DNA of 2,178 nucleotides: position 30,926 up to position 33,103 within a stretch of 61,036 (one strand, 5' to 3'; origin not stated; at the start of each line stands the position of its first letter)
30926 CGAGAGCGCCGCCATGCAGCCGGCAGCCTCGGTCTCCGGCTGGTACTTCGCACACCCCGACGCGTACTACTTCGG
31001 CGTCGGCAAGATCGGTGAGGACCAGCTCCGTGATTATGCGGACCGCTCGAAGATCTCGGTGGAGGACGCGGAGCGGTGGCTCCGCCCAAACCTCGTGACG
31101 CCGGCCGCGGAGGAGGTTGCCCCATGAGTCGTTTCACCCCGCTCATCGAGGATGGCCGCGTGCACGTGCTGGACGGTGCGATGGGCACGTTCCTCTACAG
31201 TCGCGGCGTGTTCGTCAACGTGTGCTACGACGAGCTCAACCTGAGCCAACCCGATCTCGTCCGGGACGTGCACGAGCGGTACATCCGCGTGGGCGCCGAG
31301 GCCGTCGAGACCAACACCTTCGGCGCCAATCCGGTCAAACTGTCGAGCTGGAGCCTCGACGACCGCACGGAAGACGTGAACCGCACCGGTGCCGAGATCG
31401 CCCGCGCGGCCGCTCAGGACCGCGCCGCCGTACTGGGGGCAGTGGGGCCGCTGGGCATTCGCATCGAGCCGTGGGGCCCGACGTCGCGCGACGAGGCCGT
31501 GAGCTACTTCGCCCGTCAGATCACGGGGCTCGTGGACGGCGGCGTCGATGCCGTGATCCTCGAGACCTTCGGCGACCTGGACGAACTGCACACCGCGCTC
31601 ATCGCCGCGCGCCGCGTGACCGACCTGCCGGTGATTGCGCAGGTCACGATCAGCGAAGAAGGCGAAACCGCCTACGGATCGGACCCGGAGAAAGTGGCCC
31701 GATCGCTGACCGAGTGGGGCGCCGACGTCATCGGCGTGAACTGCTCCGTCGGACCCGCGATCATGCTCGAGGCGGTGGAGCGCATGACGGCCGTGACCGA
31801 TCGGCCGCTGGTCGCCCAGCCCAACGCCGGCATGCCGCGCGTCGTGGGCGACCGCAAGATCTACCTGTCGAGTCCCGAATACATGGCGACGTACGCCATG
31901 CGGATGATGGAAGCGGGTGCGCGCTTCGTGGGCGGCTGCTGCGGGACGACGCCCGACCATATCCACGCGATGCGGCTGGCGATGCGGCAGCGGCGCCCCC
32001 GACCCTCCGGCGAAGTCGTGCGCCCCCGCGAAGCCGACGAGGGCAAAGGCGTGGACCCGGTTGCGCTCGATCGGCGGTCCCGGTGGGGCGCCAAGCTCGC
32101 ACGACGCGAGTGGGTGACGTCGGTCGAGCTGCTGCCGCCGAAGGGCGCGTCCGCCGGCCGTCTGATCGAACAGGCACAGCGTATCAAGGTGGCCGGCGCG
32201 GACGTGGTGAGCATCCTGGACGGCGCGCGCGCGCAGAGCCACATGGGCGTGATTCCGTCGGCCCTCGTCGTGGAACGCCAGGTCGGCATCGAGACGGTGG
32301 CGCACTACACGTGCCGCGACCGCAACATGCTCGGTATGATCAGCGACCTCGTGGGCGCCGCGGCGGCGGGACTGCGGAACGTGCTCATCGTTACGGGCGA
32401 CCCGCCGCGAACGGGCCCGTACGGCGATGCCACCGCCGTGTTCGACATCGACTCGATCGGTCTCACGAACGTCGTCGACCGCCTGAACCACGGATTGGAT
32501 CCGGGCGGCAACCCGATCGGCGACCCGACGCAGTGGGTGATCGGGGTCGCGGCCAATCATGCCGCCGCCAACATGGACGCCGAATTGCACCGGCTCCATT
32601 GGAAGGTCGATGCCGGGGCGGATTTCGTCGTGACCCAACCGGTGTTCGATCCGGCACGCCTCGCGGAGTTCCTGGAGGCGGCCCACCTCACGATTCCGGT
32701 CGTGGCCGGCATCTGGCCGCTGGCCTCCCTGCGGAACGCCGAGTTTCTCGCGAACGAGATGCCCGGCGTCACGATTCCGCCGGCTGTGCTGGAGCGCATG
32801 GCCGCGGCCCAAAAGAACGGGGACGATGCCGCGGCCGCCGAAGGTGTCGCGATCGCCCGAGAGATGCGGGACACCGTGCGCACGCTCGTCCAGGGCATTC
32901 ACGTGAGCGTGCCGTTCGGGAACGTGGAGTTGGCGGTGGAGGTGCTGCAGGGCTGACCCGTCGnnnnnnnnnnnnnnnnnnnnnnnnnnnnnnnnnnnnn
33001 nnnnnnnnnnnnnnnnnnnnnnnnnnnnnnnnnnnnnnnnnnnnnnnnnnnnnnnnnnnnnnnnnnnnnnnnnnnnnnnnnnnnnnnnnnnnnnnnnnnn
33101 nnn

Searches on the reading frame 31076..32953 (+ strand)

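Call 54: search_protein_families(library=ncbifam, proteins=[window:31076-32953:+], max_evalue=0.00001)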
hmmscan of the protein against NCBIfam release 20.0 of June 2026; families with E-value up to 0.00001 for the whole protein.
window:31076-32953:+ (626 aa): 8 families
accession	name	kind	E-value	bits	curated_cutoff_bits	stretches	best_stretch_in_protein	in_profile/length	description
NF006396.0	PRK08645.1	equivalog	9.6e-207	687.8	453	1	28-625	11-600/611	bifunctional homocysteine S-methyltransferase/methylenetetrahydrofolate reductase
NF005718.0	PRK07534.1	equivalog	1.1e-63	215.6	338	1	19-313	5-306/337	betaine--homocysteine S-methyltransferase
TIGR02082.1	metH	equivalog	2.4e-56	191.1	1010.85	1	28-311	4-320/1182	methionine synthase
NF007024.0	PRK09490.1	equivalog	1e-44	152.7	1497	1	51-333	57-356/1234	methionine synthase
NF007020.0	PRK09485.1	equivalog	4.5e-32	111.3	215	1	19-304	3-304/306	homocysteine S-methyltransferase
TIGR00676.1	fadh2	equivalog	4e-26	92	293.7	1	349-610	2-258/275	methylenetetrahydrofolate reductase [NAD(P)H]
TIGR00677.1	fadh2_euk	equivalog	1.4e-22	80.4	310.05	1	349-609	3-258/281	methylenetetrahydrofolate reductase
NF006950.0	PRK09432.1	equivalog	1.3e-08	34.5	382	1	348-604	25-264/296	methylenetetrahydrofolate reductase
